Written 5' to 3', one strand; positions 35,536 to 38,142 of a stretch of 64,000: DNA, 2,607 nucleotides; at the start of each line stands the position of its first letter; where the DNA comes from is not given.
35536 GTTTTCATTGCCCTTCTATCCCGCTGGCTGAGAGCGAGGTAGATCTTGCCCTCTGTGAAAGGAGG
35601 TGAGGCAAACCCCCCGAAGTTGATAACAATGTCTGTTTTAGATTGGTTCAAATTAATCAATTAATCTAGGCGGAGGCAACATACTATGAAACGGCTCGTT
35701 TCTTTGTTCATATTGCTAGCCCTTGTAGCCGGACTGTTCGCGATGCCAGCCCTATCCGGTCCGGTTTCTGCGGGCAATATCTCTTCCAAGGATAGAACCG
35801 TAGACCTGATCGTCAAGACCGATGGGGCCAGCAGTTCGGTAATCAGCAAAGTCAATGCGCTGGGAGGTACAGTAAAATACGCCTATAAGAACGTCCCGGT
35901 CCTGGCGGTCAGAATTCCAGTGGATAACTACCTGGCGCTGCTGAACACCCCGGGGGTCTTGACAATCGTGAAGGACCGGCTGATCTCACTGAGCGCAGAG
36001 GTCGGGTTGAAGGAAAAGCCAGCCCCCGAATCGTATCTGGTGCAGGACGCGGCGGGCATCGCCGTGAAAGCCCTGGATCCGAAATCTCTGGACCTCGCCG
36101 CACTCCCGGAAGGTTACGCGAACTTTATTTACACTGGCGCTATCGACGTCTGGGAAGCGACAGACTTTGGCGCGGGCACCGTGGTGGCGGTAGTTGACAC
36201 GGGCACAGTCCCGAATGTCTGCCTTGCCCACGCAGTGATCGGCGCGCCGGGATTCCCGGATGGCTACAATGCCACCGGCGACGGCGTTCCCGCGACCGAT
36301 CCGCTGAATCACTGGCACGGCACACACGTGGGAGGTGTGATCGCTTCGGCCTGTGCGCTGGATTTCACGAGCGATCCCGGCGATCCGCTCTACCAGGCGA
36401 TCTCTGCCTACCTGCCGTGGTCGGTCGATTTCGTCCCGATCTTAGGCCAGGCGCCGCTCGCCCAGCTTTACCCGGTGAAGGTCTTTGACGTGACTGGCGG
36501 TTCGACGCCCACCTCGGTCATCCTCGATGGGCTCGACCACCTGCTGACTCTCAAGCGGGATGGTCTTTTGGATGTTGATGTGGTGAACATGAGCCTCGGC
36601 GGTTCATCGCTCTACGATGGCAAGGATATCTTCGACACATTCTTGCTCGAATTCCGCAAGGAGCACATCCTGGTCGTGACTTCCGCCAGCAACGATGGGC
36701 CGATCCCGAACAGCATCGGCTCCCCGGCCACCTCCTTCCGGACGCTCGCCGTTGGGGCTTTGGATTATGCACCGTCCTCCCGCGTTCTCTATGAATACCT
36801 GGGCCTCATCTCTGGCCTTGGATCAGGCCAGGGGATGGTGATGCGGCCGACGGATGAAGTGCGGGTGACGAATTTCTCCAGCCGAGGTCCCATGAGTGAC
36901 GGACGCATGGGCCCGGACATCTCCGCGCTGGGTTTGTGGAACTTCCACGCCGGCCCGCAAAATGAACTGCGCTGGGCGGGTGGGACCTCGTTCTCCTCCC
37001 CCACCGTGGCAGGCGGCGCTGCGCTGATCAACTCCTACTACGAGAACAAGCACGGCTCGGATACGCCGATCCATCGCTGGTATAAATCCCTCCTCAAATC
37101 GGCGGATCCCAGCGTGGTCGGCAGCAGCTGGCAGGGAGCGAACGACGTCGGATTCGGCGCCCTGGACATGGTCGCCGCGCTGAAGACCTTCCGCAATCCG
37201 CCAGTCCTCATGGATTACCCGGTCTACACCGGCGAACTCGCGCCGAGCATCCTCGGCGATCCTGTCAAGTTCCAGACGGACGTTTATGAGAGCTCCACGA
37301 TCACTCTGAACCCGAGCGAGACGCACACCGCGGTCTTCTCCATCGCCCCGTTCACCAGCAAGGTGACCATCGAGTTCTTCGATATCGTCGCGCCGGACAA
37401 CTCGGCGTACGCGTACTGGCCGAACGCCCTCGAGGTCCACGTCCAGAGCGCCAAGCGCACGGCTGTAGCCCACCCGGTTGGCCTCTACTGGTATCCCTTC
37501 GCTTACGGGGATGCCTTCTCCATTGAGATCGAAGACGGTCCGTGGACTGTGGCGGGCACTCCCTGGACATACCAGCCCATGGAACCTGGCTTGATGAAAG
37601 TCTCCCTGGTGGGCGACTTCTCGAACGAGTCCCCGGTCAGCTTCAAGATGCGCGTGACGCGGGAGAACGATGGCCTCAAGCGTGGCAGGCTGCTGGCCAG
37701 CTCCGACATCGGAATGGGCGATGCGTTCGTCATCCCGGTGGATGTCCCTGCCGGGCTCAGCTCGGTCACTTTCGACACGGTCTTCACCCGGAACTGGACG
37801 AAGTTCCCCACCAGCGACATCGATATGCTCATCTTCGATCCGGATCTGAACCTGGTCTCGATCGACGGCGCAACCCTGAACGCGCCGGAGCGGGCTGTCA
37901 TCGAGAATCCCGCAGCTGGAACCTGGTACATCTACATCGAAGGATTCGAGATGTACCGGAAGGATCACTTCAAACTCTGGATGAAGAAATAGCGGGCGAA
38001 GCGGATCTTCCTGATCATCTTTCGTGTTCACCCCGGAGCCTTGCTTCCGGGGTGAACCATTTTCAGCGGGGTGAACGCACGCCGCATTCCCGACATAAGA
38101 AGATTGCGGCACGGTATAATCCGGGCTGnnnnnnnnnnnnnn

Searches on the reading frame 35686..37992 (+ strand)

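Call 11: search_protein_families(library=pfam, proteins=[window:35686-37992:+])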
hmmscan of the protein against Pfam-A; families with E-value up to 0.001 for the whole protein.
window:35686-37992:+ (768 aa): 1 family
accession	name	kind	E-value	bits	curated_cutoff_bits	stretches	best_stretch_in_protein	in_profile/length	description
PF00082.27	Peptidase_S8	-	4.2e-32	112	21.8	1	162-456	1-261/288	Subtilase family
